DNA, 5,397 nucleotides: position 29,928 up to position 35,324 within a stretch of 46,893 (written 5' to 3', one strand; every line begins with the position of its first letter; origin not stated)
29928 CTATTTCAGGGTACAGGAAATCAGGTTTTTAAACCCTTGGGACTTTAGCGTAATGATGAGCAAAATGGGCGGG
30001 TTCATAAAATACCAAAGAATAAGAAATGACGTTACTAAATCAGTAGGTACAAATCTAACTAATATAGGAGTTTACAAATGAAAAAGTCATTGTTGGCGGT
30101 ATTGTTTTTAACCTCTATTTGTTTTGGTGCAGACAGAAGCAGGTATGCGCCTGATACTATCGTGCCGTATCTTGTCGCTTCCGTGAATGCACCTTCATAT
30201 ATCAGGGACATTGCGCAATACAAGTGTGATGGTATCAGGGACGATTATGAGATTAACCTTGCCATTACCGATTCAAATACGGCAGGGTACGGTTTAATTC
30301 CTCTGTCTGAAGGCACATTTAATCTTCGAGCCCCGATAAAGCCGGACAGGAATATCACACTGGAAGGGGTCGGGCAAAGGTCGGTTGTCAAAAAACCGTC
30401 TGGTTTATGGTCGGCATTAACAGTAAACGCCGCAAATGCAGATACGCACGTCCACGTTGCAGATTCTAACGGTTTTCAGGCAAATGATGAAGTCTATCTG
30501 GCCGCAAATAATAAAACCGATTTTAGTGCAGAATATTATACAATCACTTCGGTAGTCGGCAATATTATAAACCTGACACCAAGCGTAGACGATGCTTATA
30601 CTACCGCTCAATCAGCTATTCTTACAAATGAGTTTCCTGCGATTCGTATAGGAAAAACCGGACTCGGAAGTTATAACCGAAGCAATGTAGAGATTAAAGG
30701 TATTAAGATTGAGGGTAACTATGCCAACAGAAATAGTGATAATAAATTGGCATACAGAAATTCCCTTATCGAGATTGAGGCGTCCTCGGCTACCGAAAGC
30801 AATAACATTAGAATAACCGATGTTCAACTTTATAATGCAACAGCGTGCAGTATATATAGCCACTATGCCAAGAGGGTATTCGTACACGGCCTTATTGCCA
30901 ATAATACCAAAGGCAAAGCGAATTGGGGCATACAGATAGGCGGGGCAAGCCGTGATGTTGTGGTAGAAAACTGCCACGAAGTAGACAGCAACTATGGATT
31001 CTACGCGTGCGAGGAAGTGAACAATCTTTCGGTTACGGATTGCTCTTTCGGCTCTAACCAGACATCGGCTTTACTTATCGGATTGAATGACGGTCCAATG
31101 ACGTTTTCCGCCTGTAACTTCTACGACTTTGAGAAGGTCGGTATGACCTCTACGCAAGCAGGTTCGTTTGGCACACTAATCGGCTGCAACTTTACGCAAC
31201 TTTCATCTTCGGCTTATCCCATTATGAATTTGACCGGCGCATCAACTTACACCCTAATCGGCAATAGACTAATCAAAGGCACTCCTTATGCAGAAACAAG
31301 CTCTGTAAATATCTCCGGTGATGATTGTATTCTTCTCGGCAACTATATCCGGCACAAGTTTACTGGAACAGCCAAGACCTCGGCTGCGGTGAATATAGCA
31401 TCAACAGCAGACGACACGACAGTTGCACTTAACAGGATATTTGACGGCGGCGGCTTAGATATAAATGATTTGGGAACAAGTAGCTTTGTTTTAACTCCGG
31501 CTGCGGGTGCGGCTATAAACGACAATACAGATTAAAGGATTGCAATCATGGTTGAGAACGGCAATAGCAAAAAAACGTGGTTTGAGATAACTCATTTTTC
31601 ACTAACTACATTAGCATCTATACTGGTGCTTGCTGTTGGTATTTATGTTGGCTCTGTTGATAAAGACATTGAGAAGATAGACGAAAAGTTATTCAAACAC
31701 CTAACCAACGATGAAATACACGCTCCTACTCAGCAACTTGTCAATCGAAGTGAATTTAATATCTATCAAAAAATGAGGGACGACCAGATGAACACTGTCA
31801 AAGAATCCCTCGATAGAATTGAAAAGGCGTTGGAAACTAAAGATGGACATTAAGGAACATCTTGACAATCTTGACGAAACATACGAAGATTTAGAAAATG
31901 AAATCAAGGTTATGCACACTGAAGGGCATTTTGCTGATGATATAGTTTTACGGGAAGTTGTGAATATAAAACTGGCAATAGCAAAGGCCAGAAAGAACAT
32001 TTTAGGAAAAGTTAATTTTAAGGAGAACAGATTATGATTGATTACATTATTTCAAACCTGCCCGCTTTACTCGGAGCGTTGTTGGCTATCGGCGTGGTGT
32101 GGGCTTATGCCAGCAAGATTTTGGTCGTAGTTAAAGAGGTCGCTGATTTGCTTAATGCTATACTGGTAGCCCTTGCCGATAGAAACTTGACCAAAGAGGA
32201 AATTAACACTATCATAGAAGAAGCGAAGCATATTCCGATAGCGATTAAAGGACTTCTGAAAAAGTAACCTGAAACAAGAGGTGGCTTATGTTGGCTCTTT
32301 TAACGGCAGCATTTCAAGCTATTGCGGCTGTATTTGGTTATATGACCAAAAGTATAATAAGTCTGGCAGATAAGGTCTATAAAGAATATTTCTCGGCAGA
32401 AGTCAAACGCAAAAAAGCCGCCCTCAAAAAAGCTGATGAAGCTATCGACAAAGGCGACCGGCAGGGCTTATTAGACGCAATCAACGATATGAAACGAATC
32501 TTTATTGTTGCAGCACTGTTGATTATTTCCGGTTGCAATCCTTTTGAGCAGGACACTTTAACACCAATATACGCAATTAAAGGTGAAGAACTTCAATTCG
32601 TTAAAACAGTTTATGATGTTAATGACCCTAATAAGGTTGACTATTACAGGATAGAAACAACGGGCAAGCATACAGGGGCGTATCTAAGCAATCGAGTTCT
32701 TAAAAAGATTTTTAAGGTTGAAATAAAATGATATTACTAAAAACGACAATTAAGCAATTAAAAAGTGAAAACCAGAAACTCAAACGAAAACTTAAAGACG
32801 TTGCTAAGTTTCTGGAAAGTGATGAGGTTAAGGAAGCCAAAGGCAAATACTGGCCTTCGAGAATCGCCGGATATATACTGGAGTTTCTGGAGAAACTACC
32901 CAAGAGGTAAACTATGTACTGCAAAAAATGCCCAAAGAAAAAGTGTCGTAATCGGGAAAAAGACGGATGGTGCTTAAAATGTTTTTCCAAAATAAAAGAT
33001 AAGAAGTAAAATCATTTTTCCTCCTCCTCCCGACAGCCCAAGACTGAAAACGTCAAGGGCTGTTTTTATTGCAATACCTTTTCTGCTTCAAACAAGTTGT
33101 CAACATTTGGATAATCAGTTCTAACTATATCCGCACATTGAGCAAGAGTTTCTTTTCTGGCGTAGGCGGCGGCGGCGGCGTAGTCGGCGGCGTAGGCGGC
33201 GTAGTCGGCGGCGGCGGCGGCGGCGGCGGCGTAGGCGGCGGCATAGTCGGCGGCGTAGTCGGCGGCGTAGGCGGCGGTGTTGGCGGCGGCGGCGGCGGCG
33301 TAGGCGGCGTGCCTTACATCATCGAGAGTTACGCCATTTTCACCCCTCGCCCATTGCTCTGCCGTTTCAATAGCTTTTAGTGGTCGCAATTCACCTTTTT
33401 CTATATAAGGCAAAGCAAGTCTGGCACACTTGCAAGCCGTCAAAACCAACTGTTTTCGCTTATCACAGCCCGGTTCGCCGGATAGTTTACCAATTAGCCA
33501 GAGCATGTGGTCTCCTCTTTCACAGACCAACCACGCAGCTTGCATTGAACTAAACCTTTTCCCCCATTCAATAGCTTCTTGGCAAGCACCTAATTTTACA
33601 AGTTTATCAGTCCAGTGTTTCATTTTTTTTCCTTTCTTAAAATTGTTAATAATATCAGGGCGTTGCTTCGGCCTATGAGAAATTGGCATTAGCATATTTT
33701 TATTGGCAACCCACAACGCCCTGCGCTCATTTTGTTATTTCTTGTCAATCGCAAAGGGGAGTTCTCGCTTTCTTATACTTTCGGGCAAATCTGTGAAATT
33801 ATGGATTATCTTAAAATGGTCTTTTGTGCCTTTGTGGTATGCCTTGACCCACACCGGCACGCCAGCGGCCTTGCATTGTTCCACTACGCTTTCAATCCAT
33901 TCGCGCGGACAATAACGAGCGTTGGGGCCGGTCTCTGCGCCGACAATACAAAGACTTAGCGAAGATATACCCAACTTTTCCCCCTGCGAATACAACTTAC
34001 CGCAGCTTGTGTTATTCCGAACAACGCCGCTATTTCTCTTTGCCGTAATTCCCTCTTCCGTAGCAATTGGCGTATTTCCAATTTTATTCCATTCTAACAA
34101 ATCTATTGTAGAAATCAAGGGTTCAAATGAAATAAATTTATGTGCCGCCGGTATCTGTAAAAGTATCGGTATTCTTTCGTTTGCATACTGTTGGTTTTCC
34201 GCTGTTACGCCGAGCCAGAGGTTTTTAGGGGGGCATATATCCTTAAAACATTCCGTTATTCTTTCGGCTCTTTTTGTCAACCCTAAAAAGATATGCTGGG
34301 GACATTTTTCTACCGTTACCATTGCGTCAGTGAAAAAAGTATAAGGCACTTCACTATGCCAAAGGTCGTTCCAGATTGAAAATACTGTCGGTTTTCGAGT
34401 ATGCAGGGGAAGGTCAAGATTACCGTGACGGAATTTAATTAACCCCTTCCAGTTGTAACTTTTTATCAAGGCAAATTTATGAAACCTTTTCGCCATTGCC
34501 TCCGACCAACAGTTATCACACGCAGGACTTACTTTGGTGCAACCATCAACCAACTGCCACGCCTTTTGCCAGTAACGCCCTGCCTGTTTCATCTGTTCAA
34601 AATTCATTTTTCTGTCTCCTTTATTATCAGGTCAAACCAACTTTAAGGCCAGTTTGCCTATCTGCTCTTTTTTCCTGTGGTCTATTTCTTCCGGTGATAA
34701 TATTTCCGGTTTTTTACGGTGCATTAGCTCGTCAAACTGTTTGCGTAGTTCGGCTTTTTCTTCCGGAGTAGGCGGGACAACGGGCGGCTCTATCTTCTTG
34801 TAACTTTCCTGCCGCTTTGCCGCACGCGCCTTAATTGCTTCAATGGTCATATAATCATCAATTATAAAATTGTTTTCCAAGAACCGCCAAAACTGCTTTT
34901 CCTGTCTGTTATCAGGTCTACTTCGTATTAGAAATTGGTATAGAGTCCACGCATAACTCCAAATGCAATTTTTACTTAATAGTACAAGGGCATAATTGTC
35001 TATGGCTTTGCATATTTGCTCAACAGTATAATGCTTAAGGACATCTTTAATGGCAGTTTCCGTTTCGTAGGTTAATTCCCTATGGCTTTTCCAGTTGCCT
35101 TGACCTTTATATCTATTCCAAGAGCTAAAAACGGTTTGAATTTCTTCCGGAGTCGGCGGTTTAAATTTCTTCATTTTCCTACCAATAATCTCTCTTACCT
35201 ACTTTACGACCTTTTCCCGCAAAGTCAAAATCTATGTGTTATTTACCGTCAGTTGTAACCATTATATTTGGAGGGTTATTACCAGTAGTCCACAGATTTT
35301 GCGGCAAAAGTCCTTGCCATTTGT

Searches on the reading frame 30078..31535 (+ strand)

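Call 9: search_protein_families(library=phrogs, proteins=[window:30078-31535:+], max_evalue=0.0001)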
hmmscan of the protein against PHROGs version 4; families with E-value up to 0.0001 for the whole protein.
window:30078-31535:+ (485 aa): 1 family
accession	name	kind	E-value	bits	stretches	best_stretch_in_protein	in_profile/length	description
phrog_11699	-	tail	1.8e-09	37.9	1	30-99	41-110/553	minor tail protein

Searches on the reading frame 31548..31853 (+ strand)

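Call 70: search_protein_families(library=phrogs, proteins=[window:31548-31853:+], max_evalue=0.001)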
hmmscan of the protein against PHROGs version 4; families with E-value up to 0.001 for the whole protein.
window:31548-31853:+ (101 aa): 2 families
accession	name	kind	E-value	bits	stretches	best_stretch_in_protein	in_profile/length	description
phrog_16568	-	moron, auxiliary metabolic gene and host takeover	0.00037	21.7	1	1-89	1-90/129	Ren-like exclusion protein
phrog_38630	-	unknown function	0.00087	20.3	0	24-96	16-89/94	-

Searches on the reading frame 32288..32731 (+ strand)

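Call 48: search_protein_families(library=pfam, proteins=[window:32288-32731:+], max_evalue=0.01)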
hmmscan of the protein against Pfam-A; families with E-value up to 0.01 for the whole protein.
window:32288-32731:+ (147 aa): 0 families

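Call 70: search_protein_families(library=phrogs, proteins=[window:32288-32731:+], max_evalue=0.001)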
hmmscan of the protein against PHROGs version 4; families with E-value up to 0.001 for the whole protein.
window:32288-32731:+ (147 aa): 1 family
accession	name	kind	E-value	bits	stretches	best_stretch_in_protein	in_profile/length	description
phrog_1119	-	moron, auxiliary metabolic gene and host takeover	0.00021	22.6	1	68-122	1-55/78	Cor superinfection exclusion protein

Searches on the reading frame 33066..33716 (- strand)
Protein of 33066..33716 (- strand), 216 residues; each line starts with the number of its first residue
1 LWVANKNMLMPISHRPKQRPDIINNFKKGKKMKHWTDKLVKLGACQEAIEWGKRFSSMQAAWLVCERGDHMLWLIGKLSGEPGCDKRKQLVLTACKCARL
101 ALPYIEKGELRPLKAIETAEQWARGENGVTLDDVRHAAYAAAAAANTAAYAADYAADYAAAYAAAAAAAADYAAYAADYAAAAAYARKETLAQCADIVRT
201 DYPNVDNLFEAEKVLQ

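Call 3: search_protein_families(library=pfam, proteins=[window:33066-33716:-], max_evalue=1)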
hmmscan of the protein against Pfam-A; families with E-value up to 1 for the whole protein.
window:33066-33716:- (216 aa): 3 families
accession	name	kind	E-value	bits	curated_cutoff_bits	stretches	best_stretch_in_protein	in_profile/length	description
PF21805.3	Imm5_like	-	1.8e-10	41.2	25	1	86-196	7-117/129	Imm-5 like putative immunity protein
PF06791.18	TMP_2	-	0.021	15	30.2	1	127-197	111-181/208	Prophage tail length tape measure protein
PF10145.14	PhageMin_Tail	-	0.49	10.7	33.2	0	115-197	18-99/201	Phage-related minor tail protein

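Call 4: search_protein_families(library=phrogs, proteins=[window:33066-33716:-], max_evalue=0.01)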
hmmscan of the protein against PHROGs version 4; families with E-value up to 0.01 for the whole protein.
window:33066-33716:- (216 aa): 1 family
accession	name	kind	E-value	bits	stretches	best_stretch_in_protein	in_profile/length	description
phrog_2636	-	tail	0.0034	17.4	1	53-189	104-161/568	tail fiber protein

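Call 49: search_protein_families(library=padloc, proteins=[window:33066-33716:-], max_evalue=0.01)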
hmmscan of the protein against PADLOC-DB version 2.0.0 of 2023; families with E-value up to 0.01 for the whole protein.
window:33066-33716:- (216 aa): 0 families

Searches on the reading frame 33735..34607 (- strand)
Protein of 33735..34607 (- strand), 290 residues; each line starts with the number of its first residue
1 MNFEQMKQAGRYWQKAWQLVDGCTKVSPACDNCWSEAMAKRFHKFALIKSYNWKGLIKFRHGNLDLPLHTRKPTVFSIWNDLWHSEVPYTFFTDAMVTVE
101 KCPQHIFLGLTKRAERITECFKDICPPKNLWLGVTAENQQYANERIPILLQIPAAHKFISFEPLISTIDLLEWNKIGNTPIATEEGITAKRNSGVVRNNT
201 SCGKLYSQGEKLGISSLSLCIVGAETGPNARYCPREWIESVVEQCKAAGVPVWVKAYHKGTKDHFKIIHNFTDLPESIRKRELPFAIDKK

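Call 3: search_protein_families(library=pfam, proteins=[window:33735-34607:-], max_evalue=1)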
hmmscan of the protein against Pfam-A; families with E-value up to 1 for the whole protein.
window:33735-34607:- (290 aa): 2 families
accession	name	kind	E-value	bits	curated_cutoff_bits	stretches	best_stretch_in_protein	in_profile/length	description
PF07505.17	DUF5131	-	1.3e-51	175.9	28.9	1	12-259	6-217/243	Protein of unknown function (DUF5131)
PF22399.1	DUF6979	-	0.16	12.5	27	1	80-153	24-89/127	Family of unknown function (DUF6979)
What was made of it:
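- Checked: DUF5131: present at 33735..34607 (-), E 1.3e-51 (call 3).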

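Call 4: search_protein_families(library=phrogs, proteins=[window:33735-34607:-], max_evalue=0.01)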
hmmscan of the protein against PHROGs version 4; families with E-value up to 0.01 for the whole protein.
window:33735-34607:- (290 aa): 1 family
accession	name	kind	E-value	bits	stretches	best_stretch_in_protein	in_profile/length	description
phrog_2045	-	unknown function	9.5e-57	193.7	1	15-259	12-233/299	-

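Call 12: search_protein_families(library=ncbifam, proteins=[window:33735-34607:-], max_evalue=1)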
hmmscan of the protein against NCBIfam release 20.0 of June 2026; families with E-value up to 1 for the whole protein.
window:33735-34607:- (290 aa): 1 family
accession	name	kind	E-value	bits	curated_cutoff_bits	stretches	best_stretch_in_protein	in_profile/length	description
TIGR04471.1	rSAM_mob_pairA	equivalog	1e-15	57.9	355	2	17-191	10-170/220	radical SAM mobile pair protein A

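Call 49: search_protein_families(library=padloc, proteins=[window:33735-34607:-], max_evalue=0.01)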
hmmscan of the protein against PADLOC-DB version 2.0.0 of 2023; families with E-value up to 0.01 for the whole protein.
window:33735-34607:- (290 aa): 2 families
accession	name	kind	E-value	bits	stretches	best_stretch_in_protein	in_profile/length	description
PDLC04639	PDC-M41B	-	1.7e-47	159.8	2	14-190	10-186/241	-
PDLC04569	PDC-M30B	-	6e-46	154.9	2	13-190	8-186/241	-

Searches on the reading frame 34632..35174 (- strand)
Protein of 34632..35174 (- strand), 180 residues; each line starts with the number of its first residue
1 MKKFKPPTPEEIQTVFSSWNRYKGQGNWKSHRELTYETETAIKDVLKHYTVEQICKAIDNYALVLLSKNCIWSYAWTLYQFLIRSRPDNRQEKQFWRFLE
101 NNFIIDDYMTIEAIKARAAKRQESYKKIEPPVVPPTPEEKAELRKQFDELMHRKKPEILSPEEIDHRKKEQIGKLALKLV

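Call 3: search_protein_families(library=pfam, proteins=[window:34632-35174:-], max_evalue=1)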
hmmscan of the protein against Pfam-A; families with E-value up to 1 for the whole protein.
window:34632-35174:- (180 aa): 3 families
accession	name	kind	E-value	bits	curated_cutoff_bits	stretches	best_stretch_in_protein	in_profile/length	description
PF04718.20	ATP-synt_G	-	0.035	15.4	25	0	3-40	29-55/98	Mitochondrial ATP synthase g subunit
PF18824.6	LPD11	-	0.065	13.8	27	1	141-168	39-66/69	Large polyvalent protein-associated domain 11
PF17833.7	pre-PUA_NIP7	-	0.15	12.8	23.1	0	31-81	1-51/80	NIP7/UPF0113, pre-PUA domain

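Call 4: search_protein_families(library=phrogs, proteins=[window:34632-35174:-], max_evalue=0.01)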
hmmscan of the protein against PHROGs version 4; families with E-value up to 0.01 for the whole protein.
window:34632-35174:- (180 aa): 1 family
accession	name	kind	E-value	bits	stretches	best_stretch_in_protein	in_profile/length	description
phrog_16167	-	DNA, RNA and nucleotide metabolism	0.0051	17.6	1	8-62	183-234/315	replication initiation protein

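Call 12: search_protein_families(library=ncbifam, proteins=[window:34632-35174:-], max_evalue=1)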
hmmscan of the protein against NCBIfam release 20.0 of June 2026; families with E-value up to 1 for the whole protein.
window:34632-35174:- (180 aa): 1 family
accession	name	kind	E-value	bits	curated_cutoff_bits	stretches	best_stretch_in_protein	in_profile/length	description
NF046031.1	AntRepSinIBacil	equivalog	0.017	15.1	80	1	138-164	6-32/58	anti-repressor SinI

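Call 49: search_protein_families(library=padloc, proteins=[window:34632-35174:-], max_evalue=0.01)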
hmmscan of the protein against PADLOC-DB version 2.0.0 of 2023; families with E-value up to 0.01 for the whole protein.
window:34632-35174:- (180 aa): 0 families
